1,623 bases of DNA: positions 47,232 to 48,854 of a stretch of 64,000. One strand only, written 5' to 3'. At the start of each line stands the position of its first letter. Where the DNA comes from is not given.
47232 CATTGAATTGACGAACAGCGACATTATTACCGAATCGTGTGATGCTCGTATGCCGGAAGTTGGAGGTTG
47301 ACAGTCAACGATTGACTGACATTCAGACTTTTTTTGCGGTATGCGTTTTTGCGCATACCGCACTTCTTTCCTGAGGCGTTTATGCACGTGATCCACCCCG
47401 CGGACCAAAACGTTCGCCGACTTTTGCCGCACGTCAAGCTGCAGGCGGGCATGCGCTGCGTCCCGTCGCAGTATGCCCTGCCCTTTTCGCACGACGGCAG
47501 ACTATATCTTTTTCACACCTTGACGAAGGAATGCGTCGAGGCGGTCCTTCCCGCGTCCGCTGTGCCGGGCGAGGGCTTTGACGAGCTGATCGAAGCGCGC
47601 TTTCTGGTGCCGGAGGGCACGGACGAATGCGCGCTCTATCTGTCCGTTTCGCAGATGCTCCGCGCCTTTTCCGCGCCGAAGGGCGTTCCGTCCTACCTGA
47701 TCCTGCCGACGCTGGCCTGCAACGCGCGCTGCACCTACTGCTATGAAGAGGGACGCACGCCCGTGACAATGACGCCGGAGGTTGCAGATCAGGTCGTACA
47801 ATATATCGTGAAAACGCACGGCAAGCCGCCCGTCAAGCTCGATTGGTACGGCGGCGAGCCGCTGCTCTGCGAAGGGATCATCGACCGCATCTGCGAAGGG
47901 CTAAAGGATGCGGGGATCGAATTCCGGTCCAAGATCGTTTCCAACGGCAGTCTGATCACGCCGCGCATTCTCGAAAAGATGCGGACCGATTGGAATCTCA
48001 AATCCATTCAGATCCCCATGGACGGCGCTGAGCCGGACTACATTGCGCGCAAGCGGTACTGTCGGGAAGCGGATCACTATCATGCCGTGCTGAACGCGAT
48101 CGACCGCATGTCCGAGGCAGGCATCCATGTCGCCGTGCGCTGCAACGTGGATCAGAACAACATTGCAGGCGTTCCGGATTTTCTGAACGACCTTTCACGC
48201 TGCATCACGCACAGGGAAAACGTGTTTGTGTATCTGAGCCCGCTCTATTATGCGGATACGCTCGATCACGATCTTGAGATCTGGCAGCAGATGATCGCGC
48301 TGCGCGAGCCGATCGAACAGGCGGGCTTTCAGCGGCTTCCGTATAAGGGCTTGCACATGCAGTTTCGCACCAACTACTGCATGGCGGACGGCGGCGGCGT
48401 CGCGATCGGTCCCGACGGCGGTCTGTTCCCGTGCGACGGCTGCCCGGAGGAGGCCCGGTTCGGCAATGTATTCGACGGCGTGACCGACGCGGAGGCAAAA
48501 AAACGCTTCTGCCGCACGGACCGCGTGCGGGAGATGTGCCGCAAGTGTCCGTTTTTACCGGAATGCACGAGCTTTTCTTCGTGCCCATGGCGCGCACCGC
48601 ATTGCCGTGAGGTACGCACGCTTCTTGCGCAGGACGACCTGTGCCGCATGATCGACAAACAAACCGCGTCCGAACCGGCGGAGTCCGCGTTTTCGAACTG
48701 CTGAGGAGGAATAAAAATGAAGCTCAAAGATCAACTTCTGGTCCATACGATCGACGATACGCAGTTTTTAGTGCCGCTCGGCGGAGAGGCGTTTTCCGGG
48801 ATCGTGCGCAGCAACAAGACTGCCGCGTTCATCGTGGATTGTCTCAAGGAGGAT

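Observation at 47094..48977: Compact RiPP-like cassette: 33-aa peptide, radical-SAM/SPASM enzyme and stand-alone PqqD-like chaperone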

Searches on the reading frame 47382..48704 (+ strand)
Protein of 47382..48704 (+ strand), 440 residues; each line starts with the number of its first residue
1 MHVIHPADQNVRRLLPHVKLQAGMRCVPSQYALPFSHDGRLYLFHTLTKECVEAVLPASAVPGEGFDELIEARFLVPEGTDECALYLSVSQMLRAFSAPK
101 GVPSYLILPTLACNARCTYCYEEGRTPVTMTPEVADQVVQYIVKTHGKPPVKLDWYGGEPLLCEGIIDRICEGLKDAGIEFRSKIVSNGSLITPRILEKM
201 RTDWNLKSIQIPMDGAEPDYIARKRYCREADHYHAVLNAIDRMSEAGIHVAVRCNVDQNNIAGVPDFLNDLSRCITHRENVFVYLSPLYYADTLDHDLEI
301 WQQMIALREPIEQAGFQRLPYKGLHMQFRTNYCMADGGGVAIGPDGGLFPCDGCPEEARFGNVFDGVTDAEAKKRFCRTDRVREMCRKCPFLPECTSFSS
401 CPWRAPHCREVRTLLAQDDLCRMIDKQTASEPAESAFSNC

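Call 3: search_protein_families(library=ncbifam, proteins=[window:47382-48704:+], max_evalue=1)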
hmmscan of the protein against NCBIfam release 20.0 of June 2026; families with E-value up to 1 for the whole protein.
window:47382-48704:+ (440 aa): 60 families (the best 25 are shown)
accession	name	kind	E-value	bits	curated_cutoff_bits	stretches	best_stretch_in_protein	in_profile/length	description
TIGR04463.1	rSAM_vs_C_rich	equivalog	4.1e-34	118.1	525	1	65-407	47-400/438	TIGR04463 family radical SAM/SPASM RiPP maturase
TIGR04334.1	rSAM_Clo7bot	equivalog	9.2e-31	106.9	600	1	67-403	57-407/440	radical SAM/SPASM domain Clo7bot peptide maturase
NF047865.1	rSAM_PapB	equivalog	7.5e-27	94.4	340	1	110-401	10-316/330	PapB family radical SAM/SPASM ranthipeptide maturase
TIGR04280.1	geopep_mat_rSAM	hypoth_equivalog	2e-24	86.3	400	1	72-398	56-389/428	geopeptide radical SAM maturase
NF038107.1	rSAM_NF038107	equivalog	2.6e-24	85.8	600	1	102-273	84-265/444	Cys-every-fifth radical SAM/SPASM peptide maturase CefB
NF052473.1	rSAM_FlmE_OhkG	exception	3.6e-24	85.3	500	1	66-273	60-278/481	FlmE/OhkG family radical SAM/SPASM peptide maturase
NF041298.1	rSAM_mat_DynA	equivalog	1.5e-15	57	450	1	107-268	5-171/356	dynobactin maturation radical SAM/SPASM protein DynA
TIGR04115.1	rSAM_Cxxx_rpt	equivalog_domain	8.2e-15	55.1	350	1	110-404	9-325/359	radical SAM peptide maturase, CXXX-repeat target family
TIGR03978.1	rSAM_paired_1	equivalog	1.3e-14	53.8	370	1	50-247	29-232/466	His-Xaa-Ser system radical SAM maturase HxsB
TIGR04083.1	rSAM_pep_methan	hypoth_equivalog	1.6e-14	53.6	300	2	106-261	3-154/376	TIGR04083 family peptide-modifying radical SAM enzyme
TIGR04064.1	rSAM_nif11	equivalog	2.9e-14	52.6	518.7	1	108-245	83-226/459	nif11-like peptide radical SAM maturase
NF040492.1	not_ScfB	exception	4.8e-14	52.1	855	2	112-272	104-270/450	ScfB-related radical SAM/SPASM orphan maturase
NF038283.1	viperin_w_prok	equivalog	5e-14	52.1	180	1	111-256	10-160/281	viperin family antiviral radical SAM protein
NF041718.1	rSAM_phane_AMC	equivalog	1.9e-13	50.2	425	1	106-263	9-167/362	cyclophane-forming radical SAM peptide maturase AmcB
TIGR04068.1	rSAM_ocin_clost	equivalog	2.5e-13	49.8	500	1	110-245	91-234/462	Cys-rich peptide radical SAM maturase CcpM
TIGR03974.1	rSAM_six_Cys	equivalog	4e-13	49.1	425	2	112-246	106-247/451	thioether cross-link-forming SCIFF peptide maturase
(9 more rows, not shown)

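Call 4: search_protein_families(library=pfam, proteins=[window:47382-48704:+], max_evalue=1)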
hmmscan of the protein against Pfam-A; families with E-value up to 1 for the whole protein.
window:47382-48704:+ (440 aa): 4 families
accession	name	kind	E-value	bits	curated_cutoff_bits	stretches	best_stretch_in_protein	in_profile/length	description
PF04055.27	Radical_SAM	-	4.2e-15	56.8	29.5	1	108-251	2-145/166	Radical SAM superfamily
PF13186.11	SPASM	-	0.0013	19.4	21.5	1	333-390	1-67/67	Iron-sulfur cluster-binding domain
PF13353.11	Fer4_12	-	0.0033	18.2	22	1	112-192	14-94/137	4Fe-4S single cluster domain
PF11067.13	DUF2868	-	0.11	12.5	26.8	1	204-306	211-311/315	Protein of unknown function (DUF2868)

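Call 7: find_homologous_proteins(query=window:47382-48704:+, max_evalue=1e-10)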
Query window:47382-48704:+ (440 aa): 232 proteins with E <= 1e-10 among 5607 candidates; the best 120 are listed.
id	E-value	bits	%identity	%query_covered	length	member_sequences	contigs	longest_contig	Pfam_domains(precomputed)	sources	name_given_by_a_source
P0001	0.0e+0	1048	100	100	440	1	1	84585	PF04055.28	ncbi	-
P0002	8.0e-218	742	73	100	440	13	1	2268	PF04055.28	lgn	-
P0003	4.2e-177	608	57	99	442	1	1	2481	PF04055.28,PF13353.12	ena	-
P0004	1.8e-173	596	57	99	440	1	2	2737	PF04055.28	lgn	-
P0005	1.3e-169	583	57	97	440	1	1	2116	PF04055.28,PF13353.12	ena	-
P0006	1.8e-169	583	56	99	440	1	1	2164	PF04055.28,PF13353.12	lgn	-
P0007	1.8e-167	576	56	99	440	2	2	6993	PF04055.28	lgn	-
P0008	3.2e-167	575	58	98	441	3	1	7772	PF04055.28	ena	-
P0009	1.4e-166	573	55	97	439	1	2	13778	PF04055.28,PF13353.12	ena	-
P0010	1.4e-166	573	57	96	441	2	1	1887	PF04055.28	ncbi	-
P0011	1.5e-166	573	58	96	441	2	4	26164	PF04055.28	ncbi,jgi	jgi:radical SAM protein with 4Fe4S-binding SPASM domain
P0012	1.9e-166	573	56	100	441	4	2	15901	PF04055.28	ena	-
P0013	6.1e-165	568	56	99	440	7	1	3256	PF04055.28,PF13353.12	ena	-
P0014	4.5e-164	565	55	100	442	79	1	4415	PF04055.28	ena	-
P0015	5.3e-163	561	55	98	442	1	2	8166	PF04055.28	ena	-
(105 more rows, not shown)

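Call 9: find_related_loci(query=A1, collection=genome_contigs, flank=4000)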
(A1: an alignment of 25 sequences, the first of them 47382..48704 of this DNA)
Query A1 (440 aa) in genome_contigs; peptide patterns used: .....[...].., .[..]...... (x = any residue, [..] = any of these).
366 stretches matched a pattern; 224 encode a relative of the query (tblastn E <= 1e-3); the best 80 are kept; 79 distinct loci.
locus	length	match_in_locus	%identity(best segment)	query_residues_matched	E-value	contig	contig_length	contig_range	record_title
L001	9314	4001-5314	55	1-437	4e-166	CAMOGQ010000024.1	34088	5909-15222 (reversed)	MAG: uncultured Lachnospiraceae bacterium isolate SRR873608_bin.22_metaWRAP_v1.3_MAG genome assembly, contig: NODE_3056_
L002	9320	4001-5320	55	1-440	3e-165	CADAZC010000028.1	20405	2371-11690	MAG: uncultured Clostridiales bacterium isolate RUG13758 genome assembly, contig: RUG13758_asm_28, whole genome shotgun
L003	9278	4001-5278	56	14-434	8e-164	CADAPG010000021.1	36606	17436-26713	MAG: uncultured Clostridiales bacterium isolate RUG13494 genome assembly, contig: RUG13494_asm_21, whole genome shotgun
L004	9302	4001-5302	53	1-434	5e-162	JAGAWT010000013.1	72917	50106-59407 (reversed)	MAG: Oscillospiraceae bacterium isolate RGIG8844 Water_deer_Omasum-1__c77988, whole genome shotgun sequence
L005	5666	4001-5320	53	1-434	6e-161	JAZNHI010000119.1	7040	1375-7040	MAG: Clostridia bacterium isolate T1900044694_TS20190160.MAGScoT_cleanbin_000005 SGB_1767_k141_491092, whole genome shot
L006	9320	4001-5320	53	1-440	5e-160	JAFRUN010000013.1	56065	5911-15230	MAG: Clostridia bacterium isolate RGIG2810 Goat_Omasum-6__c119655, whole genome shotgun sequence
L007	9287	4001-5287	52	1-429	1e-158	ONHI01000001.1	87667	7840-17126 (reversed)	uncultured Clostridiales bacterium isolate RUG311 genome assembly, contig: scaffold_527, whole genome shotgun sequence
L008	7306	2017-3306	53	1-429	1e-158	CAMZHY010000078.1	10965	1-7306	MAG TPA_asm: uncultured Planctomycetaceae bacterium isolate SRR10912539_bin.44_metaWRAP_v1.3_MAG genome assembly, contig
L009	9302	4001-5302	52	1-434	7e-158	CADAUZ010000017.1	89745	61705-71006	MAG: Ruminococcaceae bacterium isolate RUG13650 genome assembly, contig: RUG13650_asm_17, whole genome shotgun sequence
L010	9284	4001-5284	54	1-427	8e-158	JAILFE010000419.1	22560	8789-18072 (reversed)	MAG: Oscillospiraceae bacterium isolate RUI064 k141_4850447_flag=0_multi=16.2529_len=22560, whole genome shotgun sequenc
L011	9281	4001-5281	53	1-427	1e-156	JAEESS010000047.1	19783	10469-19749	MAG: Bacillota bacterium isolate Tb.RUG.388 NODE_11476_length_19783_cov_5.664428, whole genome shotgun sequence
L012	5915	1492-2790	53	1-433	1e-157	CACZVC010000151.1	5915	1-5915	MAG: uncultured Ruminococcus sp. isolate RUG12975 genome assembly, contig: RUG12975_asm_151, whole genome shotgun sequen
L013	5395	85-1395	51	1-437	7e-157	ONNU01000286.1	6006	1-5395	uncultured Clostridiales bacterium isolate RUG475 genome assembly, contig: k87_29524356, whole genome shotgun sequence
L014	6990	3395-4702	51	1-436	4e-156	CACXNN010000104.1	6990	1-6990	MAG: uncultured Clostridiales bacterium isolate RUG11425 genome assembly, contig: RUG11425_asm_104, whole genome shotgun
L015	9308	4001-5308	53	1-436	2e-155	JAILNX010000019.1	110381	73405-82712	MAG: Clostridiales bacterium isolate RUI291 k141_848174_flag=0_multi=29.4916_len=110381, whole genome shotgun sequence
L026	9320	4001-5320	50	1-440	8e-149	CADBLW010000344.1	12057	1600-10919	MAG: uncultured Lachnospiraceae bacterium isolate RUG14085 genome assembly, contig: RUG14085_asm_344, whole genome shotg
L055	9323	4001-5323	44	7-440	8e-117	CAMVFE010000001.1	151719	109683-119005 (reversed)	MAG TPA_asm: uncultured Clostridia bacterium isolate SRR8387714_bin.95_metaWRAP_v1.3_MAG genome assembly, contig: ERZ142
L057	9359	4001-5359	40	1-440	3e-106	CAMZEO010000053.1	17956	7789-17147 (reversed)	MAG TPA_asm: uncultured Planctomycetales bacterium isolate SRR10912533_bin.63_metaWRAP_v1.3_MAG genome assembly, contig:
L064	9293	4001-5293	38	1-420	3e-98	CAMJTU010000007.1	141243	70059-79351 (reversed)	MAG: uncultured Planctomycetaceae bacterium isolate SRR12081293_bin.40_metaWRAP_v1.3_MAG genome assembly, contig: ERZ122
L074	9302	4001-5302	36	1-416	2e-86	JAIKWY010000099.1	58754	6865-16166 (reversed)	MAG: Oscillospiraceae bacterium isolate RUI441 k141_16211400_flag=1_multi=9.9985_len=58754, whole genome shotgun sequenc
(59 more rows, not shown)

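Call 15: search_protein_families(library=pfam, proteins=[L057:2905-3654:+, L002:5591-6052:+, L026:6493-7686:+, L074:6776-8497:+, L055:5805-8240:+, L064:5371-6156:+], max_evalue=0.01)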
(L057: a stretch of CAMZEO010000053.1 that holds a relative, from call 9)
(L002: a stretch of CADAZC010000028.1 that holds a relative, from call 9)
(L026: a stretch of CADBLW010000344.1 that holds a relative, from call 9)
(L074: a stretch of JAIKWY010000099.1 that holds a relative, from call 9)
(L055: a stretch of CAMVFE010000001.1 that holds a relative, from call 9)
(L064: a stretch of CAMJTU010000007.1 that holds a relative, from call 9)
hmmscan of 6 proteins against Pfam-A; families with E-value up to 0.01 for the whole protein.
L057:2905-3654:+ (249 aa): 0 families

L002:5591-6052:+ (153 aa): 1 family
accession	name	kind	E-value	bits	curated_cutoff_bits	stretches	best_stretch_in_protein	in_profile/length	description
PF00717.28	Peptidase_S24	-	0.0036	17.4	23.3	1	12-87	34-110/116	Peptidase S24-like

L026:6493-7686:+ (397 aa): 1 family
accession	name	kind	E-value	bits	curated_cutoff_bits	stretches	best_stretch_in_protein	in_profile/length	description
PF14907.12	NTP_transf_5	-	4.5e-37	128.4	31.2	1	40-276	2-249/249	Uncharacterised nucleotidyltransferase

L074:6776-8497:+ (573 aa): 7 families
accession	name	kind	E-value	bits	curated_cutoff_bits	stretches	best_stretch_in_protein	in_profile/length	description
PF00664.28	ABC_membrane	-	4.1e-33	115.7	28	1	21-290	2-274/274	ABC transporter transmembrane region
PF00005.33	ABC_tran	-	3.2e-26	93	25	1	369-520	1-137/137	ABC transporter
PF13401.12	AAA_22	-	2.3e-05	25.2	27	1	382-539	8-109/130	AAA domain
PF02463.25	SMC_N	-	2.4e-05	24.3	40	1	492-563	137-213/220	RecF/RecN/SMC N terminal domain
PF03193.22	RsgA_GTPase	-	0.0012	19.1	30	1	368-404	96-131/174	RsgA GTPase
PF06472.20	ABC_membrane_2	-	0.0014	18.6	24.4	1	16-205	13-206/269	ABC transporter transmembrane region 2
PF13304.12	AAA_21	-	0.0048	17.4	27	0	492-553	238-304/304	AAA domain, putative AbiEii toxin, Type IV TA system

L055:5805-8240:+ (811 aa): 2 families
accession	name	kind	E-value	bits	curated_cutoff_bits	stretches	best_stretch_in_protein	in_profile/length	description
PF02516.20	STT3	-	2.2e-26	93.8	24.5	1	55-438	18-370/405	Oligosaccharyl transferase STT3, N-terminal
PF21436.2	STT3-PglB_core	-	1.8e-08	35.4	23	1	506-561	4-58/131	STT3/PglB/AglB core domain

L064:5371-6156:+ (261 aa): 2 families
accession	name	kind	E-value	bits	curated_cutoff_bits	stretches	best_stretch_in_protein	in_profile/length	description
PF05402.18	PqqD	-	6.9e-16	58.8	23.4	1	17-82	3-65/67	Coenzyme PQQ synthesis protein D (PqqD)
PF00717.28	Peptidase_S24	-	5.8e-06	26.4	23.3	1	112-179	27-92/116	Peptidase S24-like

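Call 16: search_protein_families(library=ncbifam, proteins=[L057:2905-3654:+, L002:5591-6052:+, L026:6493-7686:+, L064:5371-6156:+], max_evalue=0.1)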
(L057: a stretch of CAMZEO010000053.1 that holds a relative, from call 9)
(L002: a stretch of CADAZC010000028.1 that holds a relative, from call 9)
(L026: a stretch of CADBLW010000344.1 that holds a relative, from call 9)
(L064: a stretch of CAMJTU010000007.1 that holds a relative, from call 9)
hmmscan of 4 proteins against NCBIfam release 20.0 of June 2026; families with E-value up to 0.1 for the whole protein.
L057:2905-3654:+ (249 aa): 3 families
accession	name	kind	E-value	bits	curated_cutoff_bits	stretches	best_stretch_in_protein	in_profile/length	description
TIGR04249.1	SCM_chp_ScmC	equivalog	0.013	14.8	125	1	95-200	126-233/292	SynChlorMet cassette protein ScmC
NF011514.0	PRK14953.1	equivalog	0.029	13.3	536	0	108-126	40-58/488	DNA polymerase III subunits gamma and tau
TIGR04352.1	HprK_rel_A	equivalog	0.063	12.4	200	0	91-122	93-124/280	HprK-related kinase A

L002:5591-6052:+ (153 aa): 4 families
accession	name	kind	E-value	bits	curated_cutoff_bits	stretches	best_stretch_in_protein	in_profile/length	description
TIGR02228.1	sigpep_I_arch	equivalog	3.5e-05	23.7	51.85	1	20-91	38-117/158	signal peptidase I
TIGR02227.1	sigpep_I_bact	equivalog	0.00018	21.4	47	1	16-86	23-98/162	signal peptidase I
NF046067.1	SigPepSipWBacil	equivalog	0.003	17.2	190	1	22-96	47-129/189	signal peptidase I SipW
TIGR02754.1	sod_Ni_protease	equivalog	0.053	14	63.25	1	17-78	2-68/90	nickel-type superoxide dismutase maturation protease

L026:6493-7686:+ (397 aa): 0 families

L064:5371-6156:+ (261 aa): 11 families
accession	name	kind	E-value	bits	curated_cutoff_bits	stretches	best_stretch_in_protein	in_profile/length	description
NF033530.1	lasso_PqqD_Strm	exception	4.1e-09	36.5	70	1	33-80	27-74/78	lasso peptide biosynthesis PqqD family chaperone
TIGR02228.1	sigpep_I_arch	equivalog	6.8e-07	29.3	51.85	1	121-201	34-121/158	signal peptidase I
TIGR03859.1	PQQ_PqqD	equivalog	0.0002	21.2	46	1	28-84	25-80/81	pyrroloquinoline quinone biosynthesis peptide chaperone PqqD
NF033536.1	lasso_PqqD_Bac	exception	0.00029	20.9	80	1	34-84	36-86/88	lasso peptide biosynthesis PqqD family chaperone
NF007621.2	PRK10276.1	subfamily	0.00064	19.7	110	1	120-202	30-114/115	translesion error-prone DNA polymerase V autoproteolytic subunit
TIGR02227.1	sigpep_I_bact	equivalog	0.0073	16.2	47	1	121-183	22-89/162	signal peptidase I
TIGR04353.1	PqqD_rel_X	equivalog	0.0087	17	35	1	34-81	20-70/74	HPr-rel-A system PqqD family peptide chaperone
NF050069.2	PqqD_rel_WgkC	exception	0.0098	15.8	110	0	33-85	35-87/103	PqqD family peptide maturation chaperone WgkC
TIGR04302.1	geo_PqqD_fam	equivalog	0.032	14.7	100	1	43-80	59-96/102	GeoRSP system PqqD family peptide chaperone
NF002535.0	PRK02079.1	equivalog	0.048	13.4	101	1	27-80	33-85/92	pyrroloquinoline quinone biosynthesis peptide chaperone PqqD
NF004200.0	PRK05653.1-5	equivalog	0.053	13.1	273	1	62-148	62-144/242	3-oxoacyl-ACP reductase FabG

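Call 21: find_encoding_contigs(protein=P0001, flank=3000, max_places=3)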
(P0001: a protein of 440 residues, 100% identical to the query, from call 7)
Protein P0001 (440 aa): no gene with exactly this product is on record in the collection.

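Call 22: find_encoding_contigs(protein=P0002, flank=3000, max_places=3)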
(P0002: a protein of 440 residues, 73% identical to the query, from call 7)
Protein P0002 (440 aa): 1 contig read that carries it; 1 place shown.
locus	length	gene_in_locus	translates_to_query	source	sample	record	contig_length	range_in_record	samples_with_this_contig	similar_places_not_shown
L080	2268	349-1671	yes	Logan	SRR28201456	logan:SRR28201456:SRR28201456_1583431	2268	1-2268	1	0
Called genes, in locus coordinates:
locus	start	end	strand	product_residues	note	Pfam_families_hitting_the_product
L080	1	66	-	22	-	?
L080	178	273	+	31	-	-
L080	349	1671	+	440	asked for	PF04055:Radical_SAM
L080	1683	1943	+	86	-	PF05402:PqqD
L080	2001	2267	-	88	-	?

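Call 26: search_solved_structures(query=A1, max_evalue=0.001)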
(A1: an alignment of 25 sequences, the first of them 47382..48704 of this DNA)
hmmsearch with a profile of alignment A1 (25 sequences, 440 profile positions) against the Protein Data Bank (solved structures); distinct sequences matched with E-value up to 0.001: 15.
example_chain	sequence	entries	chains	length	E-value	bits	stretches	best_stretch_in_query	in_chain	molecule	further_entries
5wgg_A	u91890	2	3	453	1.5e-18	70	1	85-219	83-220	Radical SAM domain protein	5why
8vpo_A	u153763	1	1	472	1.9e-14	56.5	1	60-397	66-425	Radical SAM core domain-containing protein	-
6efn_A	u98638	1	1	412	2.6e-08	36.3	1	106-270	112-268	Sporulation killing factor maturation protein SkfB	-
6b4c_A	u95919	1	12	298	1.2e-07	34.1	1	112-213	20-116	Viperin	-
9dgw_A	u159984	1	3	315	1.3e-07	33.9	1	112-213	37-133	Radical SAM core domain-containing protein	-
7n7i_A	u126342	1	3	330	1.5e-07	33.8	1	112-212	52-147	Viperin-like enzyme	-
9dfw_A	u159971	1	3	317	1.5e-07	33.7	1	112-212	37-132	Radical SAM core domain-containing protein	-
9dfn_A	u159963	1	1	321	2.8e-06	29.6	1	110-204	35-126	Radical SAM core domain-containing protein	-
9dfu_A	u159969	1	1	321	3.4e-06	29.3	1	110-204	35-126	Radical SAM core domain-containing protein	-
7n7h_A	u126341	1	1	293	3.4e-05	26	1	110-259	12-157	VIPERIN-LIKE ENZYME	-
8wm2_A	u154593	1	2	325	0.00013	24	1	112-171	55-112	Fe-S radical SAM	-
5vsl_A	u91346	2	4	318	0.00021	23.4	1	110-209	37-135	Radical S-adenosyl methionine domain-containing protein 2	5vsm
6q2p_A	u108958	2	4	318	0.00022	23.3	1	110-209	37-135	Radical S-adenosyl methionine domain-containing protein 2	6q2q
7vob_C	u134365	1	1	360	0.00036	22.6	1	112-271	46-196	Cytosylglucuronate decarboxylase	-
7voc_C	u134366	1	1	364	0.00037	22.6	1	112-271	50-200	Cytosylglucuronate decarboxylase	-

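Call 37: predict_structure(alignment_id=A1)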
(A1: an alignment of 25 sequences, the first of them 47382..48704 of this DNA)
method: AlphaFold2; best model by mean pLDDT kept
length: 440 residues; sequences in the alignment: 25
mean_pLDDT: 85.1   pTM: 0.84
mean pLDDT of the five models: 85.1, 84.7, 83.6, 82.9, 82.2
residues with pLDDT >= 90: 246; 70-90: 133; 50-70: 30; < 50: 31
segments of 3 or more residues with pLDDT < 50: 114-119, 222-229, 291-293, 429-440
pLDDT, mean of each block of 10 residues (from residue 1): 92 88 94 96 96 96 94 95 93 89 93 52 66 98 94 81 87 97 89 91 94 69 45 84 95 87 90 93 81 63 90 85 81 88 95 88 96 88 90 84 80 91 74 32
secondary structure, 60 per line:
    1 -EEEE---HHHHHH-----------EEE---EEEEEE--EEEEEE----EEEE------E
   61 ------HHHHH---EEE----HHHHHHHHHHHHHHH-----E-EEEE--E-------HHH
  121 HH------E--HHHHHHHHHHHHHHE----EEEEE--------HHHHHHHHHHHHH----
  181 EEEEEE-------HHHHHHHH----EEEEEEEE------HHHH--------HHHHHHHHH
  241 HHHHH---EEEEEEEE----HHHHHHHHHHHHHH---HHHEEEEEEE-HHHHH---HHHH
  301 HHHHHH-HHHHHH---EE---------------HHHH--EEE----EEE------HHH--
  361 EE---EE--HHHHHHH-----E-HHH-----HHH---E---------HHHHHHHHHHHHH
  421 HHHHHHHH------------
elements in order: E2-5 H9-14 E26-28 E32-37 E40-45 E50-53 H67-71 E75-77 H82-96 E104-107 H118-122 H132-145 E151-155 H164-176 E181-186 H194-201 E206-213 H220-223 H232-245 E249-256 H261-274 E281-287 H289-293 H297-306 H308-313 H334-337 E340-342 E347-349 H370-376 H408-428
